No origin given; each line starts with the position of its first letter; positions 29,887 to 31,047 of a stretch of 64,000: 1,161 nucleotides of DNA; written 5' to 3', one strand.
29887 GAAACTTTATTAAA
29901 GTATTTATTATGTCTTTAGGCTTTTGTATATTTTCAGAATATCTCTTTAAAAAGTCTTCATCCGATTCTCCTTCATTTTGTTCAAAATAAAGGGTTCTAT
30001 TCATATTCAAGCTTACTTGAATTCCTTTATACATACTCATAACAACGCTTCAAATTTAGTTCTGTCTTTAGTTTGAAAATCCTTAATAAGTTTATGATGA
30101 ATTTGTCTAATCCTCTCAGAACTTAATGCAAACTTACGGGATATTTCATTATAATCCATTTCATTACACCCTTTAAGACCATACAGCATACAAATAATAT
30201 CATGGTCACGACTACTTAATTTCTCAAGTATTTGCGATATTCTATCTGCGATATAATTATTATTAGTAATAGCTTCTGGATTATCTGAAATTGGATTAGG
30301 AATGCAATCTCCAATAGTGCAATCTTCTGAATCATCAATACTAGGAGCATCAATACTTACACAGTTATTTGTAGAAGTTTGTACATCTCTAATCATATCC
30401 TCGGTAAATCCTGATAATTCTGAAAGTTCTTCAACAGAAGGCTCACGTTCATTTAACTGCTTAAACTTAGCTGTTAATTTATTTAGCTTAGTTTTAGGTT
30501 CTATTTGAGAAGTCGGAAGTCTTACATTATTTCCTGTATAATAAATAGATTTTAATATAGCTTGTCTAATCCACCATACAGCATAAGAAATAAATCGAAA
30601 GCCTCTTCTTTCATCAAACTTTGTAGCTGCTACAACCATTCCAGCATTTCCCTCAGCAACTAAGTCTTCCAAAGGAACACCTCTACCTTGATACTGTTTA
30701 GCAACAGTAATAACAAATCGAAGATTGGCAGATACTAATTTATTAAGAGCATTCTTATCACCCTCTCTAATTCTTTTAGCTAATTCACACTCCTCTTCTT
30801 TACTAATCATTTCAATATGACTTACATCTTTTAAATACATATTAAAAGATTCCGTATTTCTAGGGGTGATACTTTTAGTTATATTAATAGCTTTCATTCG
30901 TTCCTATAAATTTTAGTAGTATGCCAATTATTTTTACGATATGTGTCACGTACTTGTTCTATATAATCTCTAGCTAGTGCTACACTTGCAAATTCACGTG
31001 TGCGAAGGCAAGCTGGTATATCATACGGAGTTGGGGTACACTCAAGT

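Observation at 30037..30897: Phage-encoded full-length sigma-70-family sigma factor in a phage that also carries its own RNAP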

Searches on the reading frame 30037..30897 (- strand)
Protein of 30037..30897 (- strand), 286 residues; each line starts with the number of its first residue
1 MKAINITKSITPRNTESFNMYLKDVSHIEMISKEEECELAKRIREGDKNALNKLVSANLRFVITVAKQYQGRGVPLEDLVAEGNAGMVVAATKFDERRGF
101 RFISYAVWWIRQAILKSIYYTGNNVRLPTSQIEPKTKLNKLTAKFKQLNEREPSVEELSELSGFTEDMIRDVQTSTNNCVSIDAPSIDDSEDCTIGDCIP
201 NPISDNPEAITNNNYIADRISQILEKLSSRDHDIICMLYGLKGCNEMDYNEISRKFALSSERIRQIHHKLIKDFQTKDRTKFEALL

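Call 3: search_protein_families(library=pfam, proteins=[window:30037-30897:-], max_evalue=0.1)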
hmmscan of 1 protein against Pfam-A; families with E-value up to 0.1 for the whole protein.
window:30037-30897:- (286 aa): 4 families
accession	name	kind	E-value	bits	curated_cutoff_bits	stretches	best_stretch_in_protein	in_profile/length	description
PF04542.20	Sigma70_r2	-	1.5e-16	60.4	24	1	54-117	1-64/71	Sigma-70 region 2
PF00140.25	Sigma70_r1_2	-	7.9e-10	39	22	1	18-48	3-33/34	Sigma-70 factor, region 1.2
PF04539.22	Sigma70_r3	-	1.1e-08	35.4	25.3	1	137-208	5-75/78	Sigma-70 region 3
PF04545.22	Sigma70_r4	-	6.4e-08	32.4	24.1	1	224-269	2-43/50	Sigma-70, region 4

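Call 4: search_protein_families(library=ncbifam, proteins=[window:30037-30897:-], max_evalue=0.01)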
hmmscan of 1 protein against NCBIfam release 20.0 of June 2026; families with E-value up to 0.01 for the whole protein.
window:30037-30897:- (286 aa): 50 families (the best 25 are shown)
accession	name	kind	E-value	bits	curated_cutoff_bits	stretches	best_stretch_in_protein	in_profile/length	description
NF006666.0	PRK09210.1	equivalog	8.7e-62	209.5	572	1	17-281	100-363/370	RNA polymerase sigma factor RpoD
TIGR02394.1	rpoS_proteo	equivalog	9.4e-61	205.8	378.7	1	12-274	9-270/285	RNA polymerase sigma factor RpoS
NF004208.0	PRK05658.1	equivalog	1.6e-60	205.8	555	2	48-277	391-619/631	RNA polymerase sigma factor RpoD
TIGR02997.1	Sig70-cyanoRpoD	subfamily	6.3e-60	203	384.5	1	48-272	73-295/298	RNA polymerase sigma factor, RpoD/SigA family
TIGR02393.1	RpoD_Cterm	equivalog_domain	3.1e-58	197.2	354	1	51-281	2-231/238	RNA polymerase sigma factor RpoD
NF041931.2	MzaA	equivalog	1.3e-57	196.1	800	1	48-281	474-708/726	MZA anti-phage system associated sigma-70 family RNA polymerase sigma factor MzaA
NF004207.0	PRK05657.1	equivalog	1.3e-55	189.1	394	1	8-272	48-311/329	RNA polymerase sigma factor RpoS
NF005920.0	PRK07921.1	subfamily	7.8e-55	186.1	464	1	28-280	70-320/328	RNA polymerase sigma factor SigB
NF005643.0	PRK07406.1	equivalog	2.9e-53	181.4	500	1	47-279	158-388/397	RNA polymerase sigma factor RpoD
NF005785.0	PRK07598.1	equivalog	1.4e-47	162.5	554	1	47-277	173-402/415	RNA polymerase sigma factor SigC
NF004562.0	PRK05901.1-4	equivalog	1.1e-46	159.5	779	1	48-281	315-547/571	RNA polymerase sigma factor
NF004561.0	PRK05901.1-3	equivalog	1.3e-45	156.6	582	1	46-272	296-521/537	RNA polymerase sigma factor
NF004560.0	PRK05901.1-1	equivalog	8.6e-45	153.8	711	1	44-274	274-502/516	RNA polymerase sigma factor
NF005642.0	PRK07405.1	subfamily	9e-45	153.2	524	1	35-275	69-306/318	RNA polymerase sigma factor SigD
NF004565.0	PRK05901.2-3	equivalog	3.6e-44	151.4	484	1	29-281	230-493/501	RNA polymerase sigma factor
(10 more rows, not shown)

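Call 5: search_protein_families(library=phrogs, proteins=[window:30037-30897:-], max_evalue=0.01)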
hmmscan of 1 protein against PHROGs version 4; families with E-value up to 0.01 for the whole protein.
window:30037-30897:- (286 aa): 4 families
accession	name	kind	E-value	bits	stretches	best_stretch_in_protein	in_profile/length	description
phrog_351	-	transcription regulation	2.8e-58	199.3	2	45-272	499-720/928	RNA polymerase sigma factor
phrog_21612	-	transcription regulation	0.00035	20.2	1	46-146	10-102/600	RNA polymerase sigma factor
phrog_17569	-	transcription regulation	0.0019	18.6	0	66-117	178-228/341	RNA polymerase sigma factor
phrog_36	-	transcription regulation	0.0086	16.7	1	218-274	131-183/220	transcriptional regulator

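Call 11: find_homologous_proteins(query=window:30037-30897:-)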
Query window:30037-30897:- (286 aa): 7998 proteins with E <= 0.001 among 8000 candidates; the best 120 are listed.
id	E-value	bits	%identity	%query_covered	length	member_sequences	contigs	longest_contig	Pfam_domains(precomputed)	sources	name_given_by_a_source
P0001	1.4e-186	636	100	100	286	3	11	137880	PF04545.23,PF00140.26,PF04542.21,PF04539.23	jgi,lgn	jgi:RNA polymerase primary sigma factor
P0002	3.6e-129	448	70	100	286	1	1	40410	PF04545.23,PF00140.26,PF04542.21,PF04539.23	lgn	-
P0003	1.2e-127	443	68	100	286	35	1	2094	PF04545.23,PF00140.26,PF04542.21,PF04539.23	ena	-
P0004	5.5e-127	441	69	100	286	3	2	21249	PF04545.23,PF00140.26,PF04542.21,PF04539.23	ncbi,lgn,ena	-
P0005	3.5e-126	438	67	100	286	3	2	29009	PF04545.23,PF00140.26,PF04542.21,PF04539.23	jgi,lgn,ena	jgi:RNA polymerase primary sigma factor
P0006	7.7e-124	430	66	100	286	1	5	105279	PF04545.23,PF00140.26,PF04542.21,PF04539.23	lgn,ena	-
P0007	1.1e-122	427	67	100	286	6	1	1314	PF04545.23,PF00140.26,PF04542.21,PF04539.23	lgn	-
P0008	1.3e-120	420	64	100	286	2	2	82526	PF04545.23,PF00140.26,PF04542.21,PF04539.23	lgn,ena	-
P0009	8.0e-117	407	63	100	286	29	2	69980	PF04545.23,PF00140.26,PF04542.21,PF04539.23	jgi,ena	jgi:RNA polymerase primary sigma factor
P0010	2.9e-116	405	62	100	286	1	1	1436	PF04545.23,PF00140.26,PF04542.21,PF04539.23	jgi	jgi:RNA polymerase primary sigma factor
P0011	7.8e-116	404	63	100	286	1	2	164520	PF04545.23,PF00140.26,PF04542.21,PF04539.23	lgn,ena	-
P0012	4.4e-115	402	63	98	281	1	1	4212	PF04545.23,PF00140.26,PF04542.21,PF04539.23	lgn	-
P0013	5.5e-115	401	63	100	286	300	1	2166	PF04545.23,PF00140.26,PF04542.21,PF04539.23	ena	-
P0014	4.6e-113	395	61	100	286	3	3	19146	PF04545.23,PF00140.26,PF04542.21,PF04539.23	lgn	-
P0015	7.2e-113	394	63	98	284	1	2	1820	PF04545.23,PF00140.26,PF04542.21,PF04539.23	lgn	-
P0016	3.4e-112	392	63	98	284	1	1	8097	PF04545.23,PF00140.26,PF04542.21,PF04539.23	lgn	-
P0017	4.8e-112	392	62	98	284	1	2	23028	PF04545.23,PF00140.26,PF04542.21,PF04539.23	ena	-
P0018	5.1e-112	392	63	98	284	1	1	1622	PF04545.23,PF00140.26,PF04542.21,PF04539.23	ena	-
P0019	6.4e-112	391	62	98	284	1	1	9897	PF04545.23,PF00140.26,PF04542.21,PF04539.23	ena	-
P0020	1.1e-110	387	61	98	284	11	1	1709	PF04545.23,PF00140.26,PF04542.21,PF04539.23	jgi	jgi:RNA polymerase primary sigma factor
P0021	1.4e-109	384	61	98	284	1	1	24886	PF04545.23,PF00140.26,PF04542.21,PF04539.23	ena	-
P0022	2.1e-109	383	61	98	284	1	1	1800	PF04545.23,PF00140.26,PF04542.21,PF04539.23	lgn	-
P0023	2.3e-109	383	61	98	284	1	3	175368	PF04545.23,PF00140.26,PF04542.21,PF04539.23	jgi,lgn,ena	jgi:RNA polymerase primary sigma factor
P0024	2.8e-109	383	61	98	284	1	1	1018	PF04545.23,PF00140.26,PF04542.21,PF04539.23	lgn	-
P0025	4.0e-109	382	61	98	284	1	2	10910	PF04545.23,PF00140.26,PF04542.21,PF04539.23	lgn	-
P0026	5.4e-109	382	61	98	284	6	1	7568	PF04545.23,PF00140.26,PF04542.21,PF04539.23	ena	-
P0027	5.8e-109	382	60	98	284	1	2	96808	PF04545.23,PF00140.26,PF04542.21,PF04539.23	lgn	-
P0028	6.3e-109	381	60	98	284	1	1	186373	PF04545.23,PF00140.26,PF04542.21,PF04539.23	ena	-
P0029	6.8e-109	381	59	100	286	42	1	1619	PF04545.23,PF00140.26,PF04542.21,PF04539.23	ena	-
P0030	1.1e-108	381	60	98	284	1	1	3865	PF04545.23,PF00140.26,PF04542.21,PF04539.23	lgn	-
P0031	1.1e-108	381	61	98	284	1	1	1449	PF04545.23,PF00140.26,PF04542.21,PF04539.23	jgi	jgi:RNA polymerase primary sigma factor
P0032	2.0e-108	380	60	98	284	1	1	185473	PF04545.23,PF00140.26,PF04542.21,PF04539.23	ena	-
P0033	4.3e-108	379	60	98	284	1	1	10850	PF04545.23,PF00140.26,PF04542.21,PF04539.23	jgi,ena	-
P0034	5.6e-108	378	58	98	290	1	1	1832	PF04545.23,PF00140.26,PF04542.21,PF04539.23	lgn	-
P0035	8.7e-108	378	60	98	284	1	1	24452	PF04545.23,PF00140.26,PF04542.21,PF04539.23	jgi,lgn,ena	-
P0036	1.2e-107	377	60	98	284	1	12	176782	PF04545.23,PF00140.26,PF04542.21,PF04539.23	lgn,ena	-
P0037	1.6e-107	377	59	98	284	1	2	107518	PF04545.23,PF00140.26,PF04542.21,PF04539.23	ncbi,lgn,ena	-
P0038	1.9e-107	377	59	98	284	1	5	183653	PF04545.23,PF00140.26,PF04542.21,PF04539.23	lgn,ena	-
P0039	4.4e-107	375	60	95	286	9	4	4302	PF04545.23,PF00140.26,PF04542.21,PF04539.23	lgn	-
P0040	8.2e-107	374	59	98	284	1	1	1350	PF04545.23,PF00140.26,PF04542.21,PF04539.23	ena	-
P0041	1.5e-105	370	62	98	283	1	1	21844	PF04545.23,PF00140.26,PF04542.21,PF04539.23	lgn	-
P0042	1.3e-104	367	58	95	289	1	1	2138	PF04545.23,PF00140.26,PF04542.21,PF04539.23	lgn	-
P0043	1.5e-104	367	58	95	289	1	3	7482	PF04545.23,PF00140.26,PF04542.21,PF04539.23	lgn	-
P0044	1.9e-104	367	58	95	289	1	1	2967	PF04545.23,PF00140.26,PF04542.21,PF04539.23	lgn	-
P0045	3.5e-104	366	58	95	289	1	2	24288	PF04545.23,PF00140.26,PF04542.21,PF04539.23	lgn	-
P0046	6.2e-104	365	58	95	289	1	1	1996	PF04545.23,PF00140.26,PF04542.21,PF04539.23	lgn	-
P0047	6.4e-104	365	58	95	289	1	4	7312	PF04545.23,PF00140.26,PF04542.21,PF04539.23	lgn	-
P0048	1.2e-103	364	58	95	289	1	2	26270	PF04545.23,PF00140.26,PF04542.21,PF04539.23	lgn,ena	-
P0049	1.2e-103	364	58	95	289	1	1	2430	PF04545.23,PF00140.26,PF04542.21,PF04539.23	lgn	-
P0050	2.5e-103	363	57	95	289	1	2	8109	PF04545.23,PF00140.26,PF04542.21,PF04539.23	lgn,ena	-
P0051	2.5e-103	363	59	100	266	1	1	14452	PF04545.23,PF00140.26,PF04542.21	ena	-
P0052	3.0e-103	363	58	95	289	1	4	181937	PF04545.23,PF00140.26,PF04542.21,PF04539.23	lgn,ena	-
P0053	3.0e-100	353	60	94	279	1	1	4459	PF04545.23,PF04542.21,PF04539.23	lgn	-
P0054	1.8e-97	344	56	95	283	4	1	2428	PF04545.23,PF04542.21,PF04539.23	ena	-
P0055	9.2e-97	342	55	100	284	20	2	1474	PF04545.23,PF00140.26,PF04542.21,PF04539.23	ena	-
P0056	6.8e-95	335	56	95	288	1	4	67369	PF04545.23,PF00140.26,PF04542.21,PF04539.23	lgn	-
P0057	1.0e-86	309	51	100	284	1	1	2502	PF04545.23,PF00140.26,PF04542.21,PF04539.23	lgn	-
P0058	2.9e-78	281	48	98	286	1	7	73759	PF04545.23,PF00140.26,PF04542.21,PF04539.23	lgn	-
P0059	2.9e-78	281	48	98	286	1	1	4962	PF04545.23,PF00140.26,PF04542.21,PF04539.23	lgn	-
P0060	7.5e-78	280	48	98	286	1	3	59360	PF04545.23,PF00140.26,PF04542.21,PF04539.23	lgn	-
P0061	3.3e-77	277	49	100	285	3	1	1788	PF04545.23,PF00140.26,PF04542.21,PF04539.23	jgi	jgi:RNA polymerase primary sigma factor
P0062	7.1e-77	276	49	97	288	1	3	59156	PF04545.23,PF00140.26,PF04542.21,PF04539.23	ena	-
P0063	2.1e-76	275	-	-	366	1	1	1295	PF06971.20,PF04545.23,PF00140.26,PF04542.21,PF04539.23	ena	-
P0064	3.6e-76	274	49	98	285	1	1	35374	PF04545.23,PF00140.26,PF04542.21,PF04539.23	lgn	-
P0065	3.8e-76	274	49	98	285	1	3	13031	PF04545.23,PF00140.26,PF04542.21,PF04539.23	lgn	-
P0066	4.5e-75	270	50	95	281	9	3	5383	PF04545.23,PF00140.26,PF04542.21,PF04539.23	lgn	-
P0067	8.8e-74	266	48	97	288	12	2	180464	PF04545.23,PF00140.26,PF04542.21,PF04539.23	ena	-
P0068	1.6e-73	265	48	97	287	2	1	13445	PF04545.23,PF00140.26,PF04542.21,PF04539.23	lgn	-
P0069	1.3e-72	262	46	99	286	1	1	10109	PF04545.23,PF00140.26,PF04542.21,PF04539.23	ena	-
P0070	1.7e-72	262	49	95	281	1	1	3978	PF04545.23,PF00140.26,PF04542.21,PF04539.23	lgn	-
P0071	2.3e-72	262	47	99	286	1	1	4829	PF04545.23,PF00140.26,PF04542.21,PF04539.23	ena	-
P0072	2.7e-72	261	48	99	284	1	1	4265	PF04545.23,PF00140.26,PF04542.21,PF04539.23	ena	-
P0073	3.0e-72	261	48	97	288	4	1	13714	PF04545.23,PF00140.26,PF04542.21,PF04539.23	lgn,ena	-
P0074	3.0e-72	261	49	95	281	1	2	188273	PF04545.23,PF00140.26,PF04542.21,PF04539.23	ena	-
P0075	3.2e-72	261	47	98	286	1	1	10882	PF04545.23,PF00140.26,PF04542.21,PF04539.23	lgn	-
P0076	3.3e-72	261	47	99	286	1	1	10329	PF04545.23,PF00140.26,PF04542.21,PF04539.23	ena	-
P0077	3.6e-72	261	47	99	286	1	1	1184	PF04545.23,PF00140.26,PF04542.21,PF04539.23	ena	-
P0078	4.4e-72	261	47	99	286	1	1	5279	PF04545.23,PF00140.26,PF04542.21,PF04539.23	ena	-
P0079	5.2e-72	260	47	98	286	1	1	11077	PF04545.23,PF00140.26,PF04542.21,PF04539.23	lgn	-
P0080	5.4e-72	260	47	98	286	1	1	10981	PF04545.23,PF00140.26,PF04542.21,PF04539.23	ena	-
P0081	5.6e-72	260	47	98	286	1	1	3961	PF04545.23,PF00140.26,PF04542.21,PF04539.23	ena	-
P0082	6.2e-72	260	47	99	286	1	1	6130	PF04545.23,PF00140.26,PF04542.21,PF04539.23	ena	-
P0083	8.0e-72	260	47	98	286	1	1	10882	PF04545.23,PF00140.26,PF04542.21,PF04539.23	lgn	-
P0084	9.5e-72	260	46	99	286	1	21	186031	PF04545.23,PF00140.26,PF04542.21,PF04539.23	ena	-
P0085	9.7e-72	260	47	95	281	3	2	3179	PF04545.23,PF00140.26,PF04542.21,PF04539.23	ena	-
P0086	9.7e-72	260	47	99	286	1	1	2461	PF04545.23,PF00140.26,PF04542.21,PF04539.23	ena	-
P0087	9.8e-72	259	47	99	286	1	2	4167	PF04545.23,PF00140.26,PF04542.21,PF04539.23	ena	-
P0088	1.0e-71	259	47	99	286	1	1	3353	PF04545.23,PF00140.26,PF04542.21,PF04539.23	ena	-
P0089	1.2e-71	259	47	98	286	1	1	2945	PF04545.23,PF00140.26,PF04542.21,PF04539.23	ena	-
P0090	1.3e-71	259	46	99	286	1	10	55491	PF04545.23,PF00140.26,PF04542.21,PF04539.23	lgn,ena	-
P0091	1.4e-71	259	46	99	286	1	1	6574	PF04545.23,PF00140.26,PF04542.21,PF04539.23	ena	-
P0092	1.4e-71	259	46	99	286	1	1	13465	PF04545.23,PF00140.26,PF04542.21,PF04539.23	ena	-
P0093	1.5e-71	259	47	99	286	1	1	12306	PF04545.23,PF00140.26,PF04542.21,PF04539.23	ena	-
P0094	1.5e-71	259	47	99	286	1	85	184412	PF04545.23,PF00140.26,PF04542.21,PF04539.23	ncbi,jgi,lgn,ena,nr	ncbi:MAG: RNA polymerase sigma factor RpoD/SigA [Bacteroidota bacterium]|nr:RNA polymerase sigma fac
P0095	1.7e-71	259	47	99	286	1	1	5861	PF04545.23,PF00140.26,PF04542.21,PF04539.23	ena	-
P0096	1.7e-71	259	47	99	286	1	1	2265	PF04545.23,PF00140.26,PF04542.21,PF04539.23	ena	-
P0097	1.8e-71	259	47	99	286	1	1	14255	PF04545.23,PF00140.26,PF04542.21,PF04539.23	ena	-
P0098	1.8e-71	259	46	100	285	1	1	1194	PF04545.23,PF00140.26,PF04542.21,PF04539.23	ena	-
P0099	1.9e-71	259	46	99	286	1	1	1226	PF04545.23,PF00140.26,PF04542.21,PF04539.23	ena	-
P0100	1.9e-71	259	46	97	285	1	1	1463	PF04545.23,PF00140.26,PF04542.21,PF04539.23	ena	-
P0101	2.1e-71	258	47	99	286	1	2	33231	PF04545.23,PF00140.26,PF04542.21,PF04539.23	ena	-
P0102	2.3e-71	258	46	100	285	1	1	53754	PF04545.23,PF00140.26,PF04542.21,PF04539.23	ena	-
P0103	2.3e-71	258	47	99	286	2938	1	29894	PF04545.23,PF00140.26,PF04542.21,PF04539.23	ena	-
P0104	2.3e-71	258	46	99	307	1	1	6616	PF04545.23,PF00140.26,PF04542.21,PF04539.23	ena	-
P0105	2.5e-71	258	47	99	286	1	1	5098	PF04545.23,PF00140.26,PF04542.21,PF04539.23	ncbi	-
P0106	2.5e-71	258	46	96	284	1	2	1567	PF04545.23,PF00140.26,PF04542.21,PF04539.23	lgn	-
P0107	2.5e-71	258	47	99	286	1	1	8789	PF04545.23,PF00140.26,PF04542.21,PF04539.23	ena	-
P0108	2.6e-71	258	46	99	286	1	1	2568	PF04545.23,PF00140.26,PF04542.21,PF04539.23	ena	-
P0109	2.7e-71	258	47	99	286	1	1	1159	PF04545.23,PF00140.26,PF04542.21,PF04539.23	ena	-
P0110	2.8e-71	258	46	99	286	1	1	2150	PF04545.23,PF00140.26,PF04542.21,PF04539.23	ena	-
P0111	3.4e-71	258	46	96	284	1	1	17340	PF04545.23,PF00140.26,PF04542.21,PF04539.23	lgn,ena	-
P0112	3.5e-71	258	46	99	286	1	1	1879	PF04545.23,PF00140.26,PF04542.21,PF04539.23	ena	-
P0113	3.5e-71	258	47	98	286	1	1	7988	PF04545.23,PF00140.26,PF04542.21,PF04539.23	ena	-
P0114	3.6e-71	258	46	99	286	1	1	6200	PF04545.23,PF00140.26,PF04542.21,PF04539.23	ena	-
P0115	3.6e-71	258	46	99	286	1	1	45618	PF04545.23,PF00140.26,PF04542.21,PF04539.23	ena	-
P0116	3.7e-71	258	47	98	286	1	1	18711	PF04545.23,PF00140.26,PF04542.21,PF04539.23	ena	-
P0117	3.9e-71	258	46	99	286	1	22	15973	PF04545.23,PF00140.26,PF04542.21,PF04539.23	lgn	-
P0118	4.3e-71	257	47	99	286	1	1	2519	PF04545.23,PF00140.26,PF04542.21,PF04539.23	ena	-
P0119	4.4e-71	257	47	99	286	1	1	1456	PF04545.23,PF00140.26,PF04542.21,PF04539.23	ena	-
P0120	4.6e-71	257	47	95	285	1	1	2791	PF04545.23,PF00140.26,PF04542.21,PF04539.23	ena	-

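Call 13: find_encoding_contigs(protein=P0011, flank=10000, max_places=2)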
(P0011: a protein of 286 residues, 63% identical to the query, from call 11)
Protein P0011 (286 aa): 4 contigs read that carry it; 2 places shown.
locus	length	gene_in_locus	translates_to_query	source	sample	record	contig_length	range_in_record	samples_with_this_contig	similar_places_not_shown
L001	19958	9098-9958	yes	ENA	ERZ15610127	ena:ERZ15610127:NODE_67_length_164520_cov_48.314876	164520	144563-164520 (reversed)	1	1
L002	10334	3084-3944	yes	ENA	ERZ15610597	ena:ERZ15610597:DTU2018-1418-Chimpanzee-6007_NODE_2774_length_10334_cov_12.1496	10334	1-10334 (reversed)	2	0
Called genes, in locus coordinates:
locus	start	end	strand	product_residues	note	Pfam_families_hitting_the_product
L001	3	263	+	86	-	?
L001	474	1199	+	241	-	-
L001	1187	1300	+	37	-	-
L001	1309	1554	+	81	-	-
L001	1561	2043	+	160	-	-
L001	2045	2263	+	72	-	-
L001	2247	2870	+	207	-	-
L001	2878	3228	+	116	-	-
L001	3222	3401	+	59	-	-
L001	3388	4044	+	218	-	PF00149:Metallophos (weak)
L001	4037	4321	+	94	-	-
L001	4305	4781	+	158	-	-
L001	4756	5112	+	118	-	-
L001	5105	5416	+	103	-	-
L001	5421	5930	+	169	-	PF00692:dUTPase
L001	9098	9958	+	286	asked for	PF00140:Sigma70_r1_2, PF04542:Sigma70_r2, PF04539:Sigma70_r3, PF04545:Sigma70_r4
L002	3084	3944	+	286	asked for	PF00140:Sigma70_r1_2, PF04542:Sigma70_r2, PF04539:Sigma70_r3, PF04545:Sigma70_r4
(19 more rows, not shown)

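Call 14: find_encoding_contigs(protein=P0028, flank=10000, max_places=2)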
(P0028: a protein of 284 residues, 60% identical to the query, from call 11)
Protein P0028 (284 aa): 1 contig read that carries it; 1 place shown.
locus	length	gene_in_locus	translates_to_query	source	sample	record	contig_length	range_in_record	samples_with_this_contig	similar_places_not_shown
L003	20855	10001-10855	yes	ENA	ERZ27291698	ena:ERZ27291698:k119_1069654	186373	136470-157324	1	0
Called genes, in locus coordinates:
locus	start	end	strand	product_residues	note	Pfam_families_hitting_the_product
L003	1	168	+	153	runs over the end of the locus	PF05970:PIF1, PF13604:AAA_30, PF13245:AAA_19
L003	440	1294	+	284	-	-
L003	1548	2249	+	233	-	PF13538:UvrD_C_2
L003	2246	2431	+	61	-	-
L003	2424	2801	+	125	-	-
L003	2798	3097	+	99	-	-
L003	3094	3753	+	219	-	PF00149:Metallophos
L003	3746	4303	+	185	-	PF00692:dUTPase, PF22769:DCD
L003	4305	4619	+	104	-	-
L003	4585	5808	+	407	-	PF01068:DNA_ligase_A_M, PF09414:RNA_ligase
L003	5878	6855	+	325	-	PF01541:GIY-YIG (weak), PF07460:NUMOD3, PF07453:NUMOD1 (weak)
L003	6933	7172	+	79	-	-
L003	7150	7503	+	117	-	-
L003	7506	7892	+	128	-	-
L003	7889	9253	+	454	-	-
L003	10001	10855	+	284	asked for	PF00140:Sigma70_r1_2, PF04542:Sigma70_r2, PF04539:Sigma70_r3, PF04545:Sigma70_r4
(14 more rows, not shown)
